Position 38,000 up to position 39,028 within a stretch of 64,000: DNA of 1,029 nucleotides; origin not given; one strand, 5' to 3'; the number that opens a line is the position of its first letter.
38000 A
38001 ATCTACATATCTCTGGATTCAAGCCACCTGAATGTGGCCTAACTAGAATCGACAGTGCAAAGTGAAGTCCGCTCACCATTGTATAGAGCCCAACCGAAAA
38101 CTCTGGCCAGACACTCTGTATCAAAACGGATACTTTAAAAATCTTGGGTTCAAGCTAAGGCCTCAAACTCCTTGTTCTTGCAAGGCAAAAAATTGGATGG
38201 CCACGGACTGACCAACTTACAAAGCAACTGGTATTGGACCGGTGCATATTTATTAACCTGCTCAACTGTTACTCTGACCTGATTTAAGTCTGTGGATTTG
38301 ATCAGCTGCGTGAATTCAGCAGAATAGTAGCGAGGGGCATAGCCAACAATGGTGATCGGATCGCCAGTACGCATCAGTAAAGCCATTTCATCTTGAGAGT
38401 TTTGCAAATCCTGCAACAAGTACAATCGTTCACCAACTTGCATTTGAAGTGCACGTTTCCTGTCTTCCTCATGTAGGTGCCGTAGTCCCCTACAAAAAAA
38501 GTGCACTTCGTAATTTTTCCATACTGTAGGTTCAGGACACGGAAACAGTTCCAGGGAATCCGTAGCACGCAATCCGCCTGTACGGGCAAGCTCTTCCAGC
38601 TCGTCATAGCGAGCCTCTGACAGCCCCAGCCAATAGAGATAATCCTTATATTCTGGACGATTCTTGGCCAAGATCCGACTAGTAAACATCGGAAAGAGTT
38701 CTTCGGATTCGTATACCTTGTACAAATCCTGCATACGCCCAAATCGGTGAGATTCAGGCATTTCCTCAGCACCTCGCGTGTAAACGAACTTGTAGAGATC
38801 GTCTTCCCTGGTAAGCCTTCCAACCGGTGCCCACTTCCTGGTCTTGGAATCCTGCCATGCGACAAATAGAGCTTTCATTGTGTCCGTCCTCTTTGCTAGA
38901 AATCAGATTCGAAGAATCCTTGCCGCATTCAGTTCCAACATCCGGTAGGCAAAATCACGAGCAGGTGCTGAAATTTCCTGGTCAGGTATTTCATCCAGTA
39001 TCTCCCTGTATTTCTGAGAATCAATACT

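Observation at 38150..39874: Low-GC split HipA-like module in non-canonical order: kinase core first, then a 242-aa protein carrying a HipA-N-terminal-like domain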

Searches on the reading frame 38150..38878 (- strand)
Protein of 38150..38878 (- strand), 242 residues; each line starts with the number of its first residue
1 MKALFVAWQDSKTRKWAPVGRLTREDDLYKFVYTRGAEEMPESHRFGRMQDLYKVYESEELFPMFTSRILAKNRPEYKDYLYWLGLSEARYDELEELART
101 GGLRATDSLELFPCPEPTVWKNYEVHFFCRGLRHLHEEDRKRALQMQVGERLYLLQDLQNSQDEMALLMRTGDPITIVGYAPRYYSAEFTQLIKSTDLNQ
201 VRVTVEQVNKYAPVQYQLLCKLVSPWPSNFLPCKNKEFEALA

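Call 3: search_protein_families(library=pfam, proteins=[window:38150-38878:-], max_evalue=1)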
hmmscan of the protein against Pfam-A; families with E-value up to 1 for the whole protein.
window:38150-38878:- (242 aa): 1 family
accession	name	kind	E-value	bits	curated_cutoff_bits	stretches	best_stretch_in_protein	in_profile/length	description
PF08797.16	HIRAN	-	6.6e-06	26.3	24.7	1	143-223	17-92/96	HIRAN domain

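Call 4: search_protein_families(library=ncbifam, proteins=[window:38150-38878:-], max_evalue=1)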
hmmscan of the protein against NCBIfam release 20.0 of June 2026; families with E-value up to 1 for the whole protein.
window:38150-38878:- (242 aa): 0 families

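Call 5: search_protein_families(library=padloc, proteins=[window:38150-38878:-], max_evalue=1)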
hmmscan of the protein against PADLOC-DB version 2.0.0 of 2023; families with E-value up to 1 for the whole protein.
window:38150-38878:- (242 aa): 7 families
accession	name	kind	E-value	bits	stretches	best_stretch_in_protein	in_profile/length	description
PDLC04347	PDC-M03B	-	6.5e-87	289.2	1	1-240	1-241/245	-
PDLC04348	PDC-M03B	-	9.5e-81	269.1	1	2-239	5-243/248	-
PDLC04346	PDC-M03B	-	2.6e-66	221.9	1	49-242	7-205/262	-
PDLC04350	PDC-M03B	-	1.3e-37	127.7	1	18-235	21-235/280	-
PDLC04352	PDC-M03B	-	7.9e-37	125.1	1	3-224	7-228/250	-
PDLC04349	PDC-M03B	-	5.2e-34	115.9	1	3-213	9-218/232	-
PDLC04351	PDC-M03B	-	1e-16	59.2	1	4-214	8-222/255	-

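Call 9: search_solved_structures(query=window:38150-38878:-, max_evalue=10, show_alignments=2)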
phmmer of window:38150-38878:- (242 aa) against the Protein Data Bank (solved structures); distinct sequences matched with E-value up to 10: 0.

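Call 18: find_homologous_proteins(query=window:38150-38878:-)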
Query window:38150-38878:- (242 aa): 450 proteins with E <= 0.001 among 794 candidates; the best 120 are listed.
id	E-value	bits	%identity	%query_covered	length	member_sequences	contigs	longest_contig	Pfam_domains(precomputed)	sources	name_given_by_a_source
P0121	4.2e-148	510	91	100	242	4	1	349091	PF08797.17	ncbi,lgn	-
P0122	1.3e-144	498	89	100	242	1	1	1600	PF08797.17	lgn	-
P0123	4.2e-139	480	86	100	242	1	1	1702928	PF08797.17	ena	-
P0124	4.5e-137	473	85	100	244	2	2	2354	PF08797.17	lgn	-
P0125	4.9e-135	467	83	100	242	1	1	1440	PF08797.17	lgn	-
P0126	3.6e-127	441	78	100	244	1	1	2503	PF08797.17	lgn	-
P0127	2.2e-125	435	76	100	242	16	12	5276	PF08797.17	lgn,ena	-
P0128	2.4e-125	435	76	100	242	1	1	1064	PF08797.17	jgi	jgi:hypothetical protein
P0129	8.2e-125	433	78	100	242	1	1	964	PF08797.17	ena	-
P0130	1.3e-124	433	75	100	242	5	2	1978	PF08797.17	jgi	-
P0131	2.5e-124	432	76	100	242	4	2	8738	PF08797.17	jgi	jgi:hypothetical protein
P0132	4.8e-124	431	76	100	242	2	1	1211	PF08797.17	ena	-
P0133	5.9e-124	430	76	100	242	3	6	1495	PF08797.17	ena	-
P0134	6.9e-124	430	76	100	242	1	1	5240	PF08797.17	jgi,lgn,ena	-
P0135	9.2e-123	427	76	100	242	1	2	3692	PF08797.17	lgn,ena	-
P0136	1.2e-122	426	75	100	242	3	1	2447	PF08797.17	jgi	-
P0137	1.3e-122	426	76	100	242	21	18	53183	PF08797.17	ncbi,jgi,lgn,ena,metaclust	ncbi:MAG TPA: HIRAN domain-containing protein [Gallionella sp.]|metaclust:\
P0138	1.6e-122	426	76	100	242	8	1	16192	PF08797.17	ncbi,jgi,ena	-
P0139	2.1e-122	425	75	100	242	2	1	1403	PF08797.17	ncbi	-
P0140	3.5e-122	425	77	100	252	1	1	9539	PF08797.17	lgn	-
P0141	7.5e-122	424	74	100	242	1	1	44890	PF08797.17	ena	-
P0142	1.2e-121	423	76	100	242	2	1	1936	PF08797.17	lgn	-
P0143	2.0e-121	422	75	100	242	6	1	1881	PF08797.17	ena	-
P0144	3.1e-121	422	76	100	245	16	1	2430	PF08797.17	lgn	-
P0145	3.3e-121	421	74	100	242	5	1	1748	PF08797.17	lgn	-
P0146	5.3e-121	421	74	100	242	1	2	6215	PF08797.17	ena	-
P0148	1.2e-120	420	72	100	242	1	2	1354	PF08797.17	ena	-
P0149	1.3e-120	419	74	100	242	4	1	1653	PF08797.17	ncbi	-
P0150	1.4e-120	419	74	100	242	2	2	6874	PF08797.17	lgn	-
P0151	2.4e-120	419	75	100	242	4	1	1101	PF08797.17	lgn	-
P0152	3.3e-120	418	73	100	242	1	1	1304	PF08797.17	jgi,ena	-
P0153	4.3e-120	418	73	100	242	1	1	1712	PF08797.17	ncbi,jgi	-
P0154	4.7e-120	418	74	100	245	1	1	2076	PF08797.17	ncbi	-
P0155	6.0e-120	417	74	100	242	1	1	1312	PF08797.17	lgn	-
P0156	8.9e-120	417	74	100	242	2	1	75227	PF08797.17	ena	-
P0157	3.1e-119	415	73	100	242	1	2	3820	PF08797.17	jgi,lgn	-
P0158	4.7e-119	414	75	100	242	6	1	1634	PF08797.17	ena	-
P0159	5.7e-119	414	73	100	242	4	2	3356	PF08797.17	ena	-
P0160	6.3e-119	414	74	100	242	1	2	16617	PF08797.17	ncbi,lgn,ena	ncbi:MAG: HIRAN domain-containing protein [Pseudomonadota bacterium]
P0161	1.0e-118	413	74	100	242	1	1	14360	PF08797.17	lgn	-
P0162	1.0e-118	413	74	100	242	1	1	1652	PF08797.17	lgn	-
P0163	1.1e-118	413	72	100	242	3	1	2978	PF08797.17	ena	-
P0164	1.3e-118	413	73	100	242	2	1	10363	PF08797.17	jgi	-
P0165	2.8e-118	412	73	100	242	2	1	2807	PF08797.17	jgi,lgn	jgi:hypothetical protein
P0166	8.9e-118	410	72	100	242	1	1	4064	PF08797.17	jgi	jgi:hypothetical protein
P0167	1.1e-117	410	74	100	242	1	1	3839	PF08797.17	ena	-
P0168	2.1e-117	409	72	100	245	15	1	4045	PF08797.17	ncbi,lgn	-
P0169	4.9e-117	408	72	100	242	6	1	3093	PF08797.17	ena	-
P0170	1.2e-116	407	71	100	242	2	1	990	PF08797.17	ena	-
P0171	1.5e-116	406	71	100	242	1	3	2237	PF08797.17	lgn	-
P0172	2.1e-116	406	72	100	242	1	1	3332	PF08797.17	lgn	-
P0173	2.1e-116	406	72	100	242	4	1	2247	PF08797.17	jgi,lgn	jgi:hypothetical protein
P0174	5.6e-116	404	72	100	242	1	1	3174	PF08797.17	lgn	-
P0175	7.5e-116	404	72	100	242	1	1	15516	PF08797.17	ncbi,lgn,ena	-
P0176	9.7e-116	404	71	100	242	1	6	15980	PF08797.17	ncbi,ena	-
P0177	2.6e-115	402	71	100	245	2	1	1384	PF08797.17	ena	-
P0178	7.8e-115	401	71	100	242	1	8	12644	PF08797.17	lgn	-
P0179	1.1e-114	400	76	95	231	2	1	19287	PF08797.17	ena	-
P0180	1.4e-114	400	70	100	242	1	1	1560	PF08797.17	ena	-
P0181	4.6e-114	398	71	100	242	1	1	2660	PF08797.17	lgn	-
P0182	5.7e-113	394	70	100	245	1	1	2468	PF08797.17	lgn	-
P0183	9.8e-113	394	71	100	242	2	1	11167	PF08797.17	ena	-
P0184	1.6e-112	393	70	100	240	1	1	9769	PF08797.17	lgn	-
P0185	1.7e-112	393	68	100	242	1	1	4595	PF08797.17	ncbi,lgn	-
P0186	2.7e-112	392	70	100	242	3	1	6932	PF08797.17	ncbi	-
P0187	1.7e-111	390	69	100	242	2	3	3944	PF08797.17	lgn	-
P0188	5.0e-109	382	70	100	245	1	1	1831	PF08797.17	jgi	jgi:hypothetical protein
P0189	1.0e-107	377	66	100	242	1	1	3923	PF08797.17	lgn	-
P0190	4.1e-107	375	80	84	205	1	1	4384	PF08797.17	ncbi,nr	ncbi:MAG: HIRAN domain-containing protein [Gammaproteobacteria bacterium]|nr:HIRAN domain-containing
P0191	3.6e-106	372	65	100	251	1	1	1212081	PF08797.17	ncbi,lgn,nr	ncbi:MAG: hypothetical protein GC149_01460 [Gammaproteobacteria bacterium]|nr:hypothetical protein [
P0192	6.2e-106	371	67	100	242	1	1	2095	PF08797.17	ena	-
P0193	1.0e-105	371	63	100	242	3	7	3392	PF08797.17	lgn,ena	-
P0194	1.4e-104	367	66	100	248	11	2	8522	PF08797.17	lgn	-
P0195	1.7e-104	367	63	100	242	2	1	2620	PF08797.17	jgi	-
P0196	1.9e-104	367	66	100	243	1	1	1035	PF08797.17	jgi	jgi:hypothetical protein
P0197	9.4e-104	364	64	100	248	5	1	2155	PF08797.17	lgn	-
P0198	1.4e-103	364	65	100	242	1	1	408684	PF08797.17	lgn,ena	-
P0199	1.5e-103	364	64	100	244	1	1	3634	PF08797.17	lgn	-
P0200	1.5e-103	364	67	100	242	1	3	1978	PF08797.17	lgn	-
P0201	5.4e-103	362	66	100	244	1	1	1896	PF08797.17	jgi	jgi:hypothetical protein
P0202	9.0e-103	361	63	100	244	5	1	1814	PF08797.17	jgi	-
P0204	1.6e-102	360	66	100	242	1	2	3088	PF08797.17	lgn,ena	-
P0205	1.6e-102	360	66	100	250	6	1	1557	PF08797.17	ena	-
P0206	1.8e-102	360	63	100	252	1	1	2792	PF08797.17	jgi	-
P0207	3.1e-102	359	64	100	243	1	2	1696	PF08797.17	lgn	-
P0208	6.7e-102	358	65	100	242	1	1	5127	PF08797.17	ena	-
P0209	9.1e-102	358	62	100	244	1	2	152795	PF08797.17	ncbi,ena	-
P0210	1.1e-101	357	62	100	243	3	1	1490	PF08797.17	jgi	-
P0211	1.7e-101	357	78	81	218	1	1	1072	PF08797.17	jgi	-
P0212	1.8e-101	357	66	100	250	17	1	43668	PF08797.17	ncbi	-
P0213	1.8e-101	357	63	100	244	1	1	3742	PF08797.17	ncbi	-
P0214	2.4e-101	356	65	100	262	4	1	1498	PF08797.17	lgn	-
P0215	3.4e-101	356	62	100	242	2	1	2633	PF08797.17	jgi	-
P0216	4.4e-101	356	65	100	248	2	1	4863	PF08797.17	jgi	jgi:hypothetical protein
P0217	8.0e-101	355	63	100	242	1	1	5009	PF08797.17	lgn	-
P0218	8.4e-101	355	62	100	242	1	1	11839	PF08797.17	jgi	-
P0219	1.5e-100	354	62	100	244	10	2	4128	PF08797.17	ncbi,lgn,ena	-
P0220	1.7e-100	354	61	100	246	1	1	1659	PF08797.17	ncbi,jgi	-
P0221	2.3e-100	353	62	100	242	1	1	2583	PF08797.17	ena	-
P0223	3.6e-100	353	64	100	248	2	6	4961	PF08797.17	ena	-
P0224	4.5e-100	352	65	100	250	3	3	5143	PF08797.17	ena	-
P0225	4.5e-100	352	61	100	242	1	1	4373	PF08797.17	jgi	-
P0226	5.1e-100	352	59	100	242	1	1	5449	PF08797.17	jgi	-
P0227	6.0e-100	352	63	100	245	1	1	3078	PF08797.17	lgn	-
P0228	7.2e-100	352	64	100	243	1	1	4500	PF08797.17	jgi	-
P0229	7.4e-100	352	63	100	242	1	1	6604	PF08797.17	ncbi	-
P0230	1.1e-99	351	62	100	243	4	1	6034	PF08797.17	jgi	-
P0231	1.3e-99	351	65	100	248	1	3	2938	PF08797.17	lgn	-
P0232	1.5e-99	351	60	100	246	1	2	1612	PF08797.17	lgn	-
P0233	1.7e-99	350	61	100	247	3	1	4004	PF08797.17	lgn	-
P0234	2.0e-99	350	64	100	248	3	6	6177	PF08797.17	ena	-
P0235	2.9e-99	350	62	100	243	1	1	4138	PF08797.17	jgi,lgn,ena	-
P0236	3.0e-99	350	62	100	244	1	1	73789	PF08797.17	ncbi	ncbi:MAG: HIRAN domain-containing protein [Pseudomonadota bacterium]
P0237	4.8e-99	349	61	100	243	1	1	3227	PF08797.17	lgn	-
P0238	5.0e-99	349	60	100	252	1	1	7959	PF08797.17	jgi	-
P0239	9.0e-99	348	60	100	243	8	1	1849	PF08797.17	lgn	-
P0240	1.3e-98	347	60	100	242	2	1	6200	PF08797.17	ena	-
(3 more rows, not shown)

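Call 21: search_solved_structures(query=A1, max_evalue=10, show_alignments=4)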
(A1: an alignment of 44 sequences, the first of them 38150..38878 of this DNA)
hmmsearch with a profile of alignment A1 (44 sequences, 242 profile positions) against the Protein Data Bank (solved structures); distinct sequences matched with E-value up to 10: 1.
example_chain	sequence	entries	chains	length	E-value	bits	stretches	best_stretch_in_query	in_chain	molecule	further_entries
3fz9_A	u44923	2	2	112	1.1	12.1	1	172-226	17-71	Glutaredoxin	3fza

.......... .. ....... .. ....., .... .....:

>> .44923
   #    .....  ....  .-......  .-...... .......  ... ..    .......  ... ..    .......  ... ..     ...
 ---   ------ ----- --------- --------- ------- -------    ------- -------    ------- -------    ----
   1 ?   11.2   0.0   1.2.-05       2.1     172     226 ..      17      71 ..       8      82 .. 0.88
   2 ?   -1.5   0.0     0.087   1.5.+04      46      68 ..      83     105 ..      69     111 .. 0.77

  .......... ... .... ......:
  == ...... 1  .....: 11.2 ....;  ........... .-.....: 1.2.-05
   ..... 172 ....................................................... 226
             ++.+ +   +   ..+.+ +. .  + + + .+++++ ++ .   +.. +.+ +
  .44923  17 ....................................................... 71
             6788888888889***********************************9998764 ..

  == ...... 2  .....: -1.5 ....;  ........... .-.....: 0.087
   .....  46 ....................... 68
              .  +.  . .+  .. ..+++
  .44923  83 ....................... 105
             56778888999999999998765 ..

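Call 29: predict_structure(alignment_id=A1)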
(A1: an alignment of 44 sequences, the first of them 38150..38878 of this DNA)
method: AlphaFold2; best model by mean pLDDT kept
length: 242 residues; sequences in the alignment: 44
mean_pLDDT: 88.3   pTM: 0.84
mean pLDDT of the five models: 88.3, 86.3, 85.0, 84.9, 79.4
residues with pLDDT >= 90: 129; 70-90: 104; 50-70: 8; < 50: 1
segments of 3 or more residues with pLDDT < 50: none
pLDDT, mean of each block of 10 residues (from residue 1): 85 88 93 92 77 94 88 93 88 88 67 88 91 90 94 89 83 91 83 87 95 93 91 88 93
secondary structure, 60 per line:
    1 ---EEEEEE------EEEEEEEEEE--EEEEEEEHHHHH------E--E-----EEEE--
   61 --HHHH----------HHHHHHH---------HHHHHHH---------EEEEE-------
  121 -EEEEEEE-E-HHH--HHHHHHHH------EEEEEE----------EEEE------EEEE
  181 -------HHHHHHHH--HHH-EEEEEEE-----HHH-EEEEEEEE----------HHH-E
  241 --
elements in order: E4-9 E16-25 E28-34 H35-39 E55-58 H63-66 H77-83 H93-99 E109-113 E122-128 H137-144 E151-156 E167-170 E177-180 H188-195 E202-208 E218-225

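Call 32: fold_search(model_id=the predicted structure, library=pdb)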
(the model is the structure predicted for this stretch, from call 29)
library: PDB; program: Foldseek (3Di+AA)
matches with E <= 10: 467; with E <= 0.001: 4
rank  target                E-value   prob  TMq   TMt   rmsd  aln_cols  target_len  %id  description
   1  3k2y_B                1.7e-04  1.00  0.32  0.69   4.1       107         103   19  Crystal structure of protein lp_0118 from Lactobacillus plantarum,northeast structural genomics consortium target LpR9 (released 2009-11-17)
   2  3k2y_C                4.2e-04  1.00  0.31  0.67   3.9       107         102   20  Crystal structure of protein lp_0118 from Lactobacillus plantarum,northeast structural genomics consortium target LpR9 (released 2009-11-17)
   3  3k2y_A                4.5e-04  1.00  0.33  0.70   4.1       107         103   19  Crystal structure of protein lp_0118 from Lactobacillus plantarum,northeast structural genomics consortium target LpR9 (released 2009-11-17)
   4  3k2y_D                5.6e-04  1.00  0.33  0.73   3.3       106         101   17  Crystal structure of protein lp_0118 from Lactobacillus plantarum,northeast structural genomics consortium target LpR9 (released 2009-11-17)
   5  4xzg_F                3.8e-03  1.00  0.30  0.54   4.0       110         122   15  Crystal structure of HIRAN domain of human HLTF (released 2015-04-15)
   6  4s0n_D                5.4e-03  1.00  0.29  0.51   5.9       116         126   16  Crystal Structure of HLTF HIRAN Domain bound to DNA (released 2015-05-27)
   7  4xzg_A                8.5e-03  1.00  0.29  0.53   3.6       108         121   15  Crystal structure of HIRAN domain of human HLTF (released 2015-04-15)
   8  4s0n_C                9.0e-03  0.99  0.30  0.51   7.0       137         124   14  Crystal Structure of HLTF HIRAN Domain bound to DNA (released 2015-05-27)
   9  4s0n_A                9.5e-03  1.00  0.28  0.49   5.4       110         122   14  Crystal Structure of HLTF HIRAN Domain bound to DNA (released 2015-05-27)
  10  4s0n_B                1.0e-02  1.00  0.29  0.51   5.2       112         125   15  Crystal Structure of HLTF HIRAN Domain bound to DNA (released 2015-05-27)
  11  4xzg_G                1.1e-02  1.00  0.29  0.50   4.6       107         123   16  Crystal structure of HIRAN domain of human HLTF (released 2015-04-15)
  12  4xzg_H                1.1e-02  1.00  0.30  0.55   3.8       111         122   15  Crystal structure of HIRAN domain of human HLTF (released 2015-04-15)
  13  4xzf_A                1.3e-02  1.00  0.29  0.53   4.2       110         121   15  Crystal structure of HIRAN domain of human HLTF in complex with DNA (released 2015-04-15)
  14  4xzg_C                1.3e-02  0.99  0.29  0.50   4.5       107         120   16  Crystal structure of HIRAN domain of human HLTF (released 2015-04-15)
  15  6kcs_A                1.6e-02  0.99  0.28  0.50   4.7       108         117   15  Crystal structure of HIRAN domain of HLTF in complex with duplex DNA (released 2020-06-10)
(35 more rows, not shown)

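Call 38: find_related_loci(query=A1, collection=genome_contigs, flank=6000)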
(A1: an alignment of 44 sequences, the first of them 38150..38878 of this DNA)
Query A1 (242 aa) in genome_contigs; peptide patterns used: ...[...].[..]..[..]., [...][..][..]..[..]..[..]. (x = any residue, [..] = any of these).
599 stretches matched a pattern (row limit reached: there are more); 75 encode a relative of the query (tblastn E <= 1e-3); 75 distinct loci.
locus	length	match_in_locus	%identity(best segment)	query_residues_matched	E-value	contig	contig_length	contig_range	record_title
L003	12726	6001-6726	95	1-242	9e-157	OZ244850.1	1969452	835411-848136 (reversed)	MAG: Gammaproteobacteria bacterium isolate ed37e13b-53fa-493c-b8f4-17445a644a29 genome assembly, chromosome: 1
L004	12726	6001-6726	91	1-242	3e-152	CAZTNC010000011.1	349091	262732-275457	MAG TPA_asm: uncultured Thiotrichales bacterium isolate SRP338948_co1_120 genome assembly, contig: k141_504280, whole ge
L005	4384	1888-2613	81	1-242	2e-140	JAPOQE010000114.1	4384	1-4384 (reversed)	MAG: Gammaproteobacteria bacterium isolate APA_bin_76 c_000000429403, whole genome shotgun sequence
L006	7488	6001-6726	76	1-242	2e-127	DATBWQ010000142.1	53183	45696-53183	MAG TPA_asm: Gallionella sp. isolate SMAG_U7545 k141_359211, whole genome shotgun sequence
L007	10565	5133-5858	77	1-242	5e-127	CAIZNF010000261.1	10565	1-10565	MAG: uncultured Nitrosomonadales bacterium isolate Loc090116-9m_bin-0587 genome assembly, contig: bin-0587:261/722, whol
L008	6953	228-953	74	1-242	1e-126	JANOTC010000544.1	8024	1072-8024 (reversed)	MAG: Gammaproteobacteria bacterium isolate VAR_39_metabat_35 VAR_39_k141_4225871, whole genome shotgun sequence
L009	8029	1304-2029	76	1-242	1e-126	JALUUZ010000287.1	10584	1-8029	MAG: Gammaproteobacteria bacterium isolate 128-326_metabat2_scaf2bin.009 128-326_scaffold_3108_c1, whole genome shotgun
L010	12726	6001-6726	75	1-242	1e-125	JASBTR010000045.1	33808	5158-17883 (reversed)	MAG: Gammaproteobacteria bacterium isolate BWSM_42 k141_38631, whole genome shotgun sequence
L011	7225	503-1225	76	1-242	3e-125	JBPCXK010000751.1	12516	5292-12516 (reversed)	MAG: Gammaproteobacteria bacterium isolate MAG_seacave_114 S1Ck127_11597313, whole genome shotgun sequence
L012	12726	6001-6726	74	1-242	1e-124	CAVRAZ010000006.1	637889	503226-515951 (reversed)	MAG: uncultured Gammaproteobacteria bacterium isolate MFD04944.bin.2.29 genome assembly, contig: contig_18034, whole gen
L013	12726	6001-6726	73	1-242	2e-124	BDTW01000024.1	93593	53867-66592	Bacterium BMS3Bbin13 DNA, contig: NODE_8, whole genome shotgun sequence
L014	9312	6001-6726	74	1-242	6e-124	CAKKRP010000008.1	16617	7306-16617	Gammaproteobacteria bacterium isolate Hainich-H32-bin001-1 genome assembly, contig: H32-bin001_1_Hain_H32_02um_R1_1683_l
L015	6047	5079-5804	72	1-242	5e-122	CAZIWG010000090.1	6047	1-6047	MAG TPA_asm: uncultured Granulosicoccaceae bacterium isolate SRP128015_co3_116 genome assembly, contig: NODE_17488_lengt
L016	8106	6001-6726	71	1-242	2e-120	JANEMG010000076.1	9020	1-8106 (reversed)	MAG: Gammaproteobacteria bacterium isolate Ifr-MOX-184 NODE_182_length_9020_cov_2.939993, whole genome shotgun sequence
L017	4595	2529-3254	68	1-242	3e-119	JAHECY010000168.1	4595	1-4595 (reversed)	MAG: Gammaproteobacteria bacterium isolate Ww183 NODE_62062_length_4595_cov_3.713008, whole genome shotgun sequence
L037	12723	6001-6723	57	1-242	2e-91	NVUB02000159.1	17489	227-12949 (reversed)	MAG: Ectothiorhodospiraceae bacterium isolate NORP100 NORP100_159, whole genome shotgun sequence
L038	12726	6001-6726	55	1-242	5e-91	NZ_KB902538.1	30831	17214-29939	Lamprocystis purpurea DSM 4197 A39ODRAFT_scaffold_66.67, whole genome shotgun sequence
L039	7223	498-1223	52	1-242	2e-86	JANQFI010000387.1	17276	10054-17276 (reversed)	MAG: Chromatiaceae bacterium isolate PL23a_bin.8 k99_2427319, whole genome shotgun sequence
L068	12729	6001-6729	39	1-241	1e-50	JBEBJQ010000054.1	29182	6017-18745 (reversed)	MAG: Methylococcales bacterium isolate TF_1 NODE_682_length_29182_cov_10.594643, whole genome shotgun sequence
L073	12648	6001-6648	41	1-221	5e-44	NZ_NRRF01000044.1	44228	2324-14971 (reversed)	Thiocystis violacea strain DSM 208 scaffold0044, whole genome shotgun sequence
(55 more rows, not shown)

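Call 45: search_protein_representatives(protein=window:38150-38878:-)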
Query: 242 residues. Proteins with E-value up to 0.001 (for the whole library): 1223; up to 1e-10: 731; up to 1e-30: 207. The best 150 are listed.
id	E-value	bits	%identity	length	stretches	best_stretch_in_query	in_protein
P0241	2.4e-77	276.2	51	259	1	1-239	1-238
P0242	2.4e-71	256.5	48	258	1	2-240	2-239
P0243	1.2e-67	244.4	45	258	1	1-241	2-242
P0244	1.9e-66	240.5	58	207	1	60-238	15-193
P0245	9.6e-64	231.6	44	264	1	1-240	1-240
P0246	1.3e-61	224.7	45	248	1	1-238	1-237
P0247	5.3e-61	222.6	44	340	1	4-241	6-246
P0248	1.7e-60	221.0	46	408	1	2-242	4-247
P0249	4.2e-60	219.7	43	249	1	4-241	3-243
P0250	4.3e-60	219.7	43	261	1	2-240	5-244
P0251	1.1e-59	218.3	42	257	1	1-241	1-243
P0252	2.9e-59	217.0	53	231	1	49-242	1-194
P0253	3.4e-59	216.7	42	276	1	1-238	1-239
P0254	5.2e-59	216.1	44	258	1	3-242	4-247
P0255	1.5e-57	211.3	43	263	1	1-228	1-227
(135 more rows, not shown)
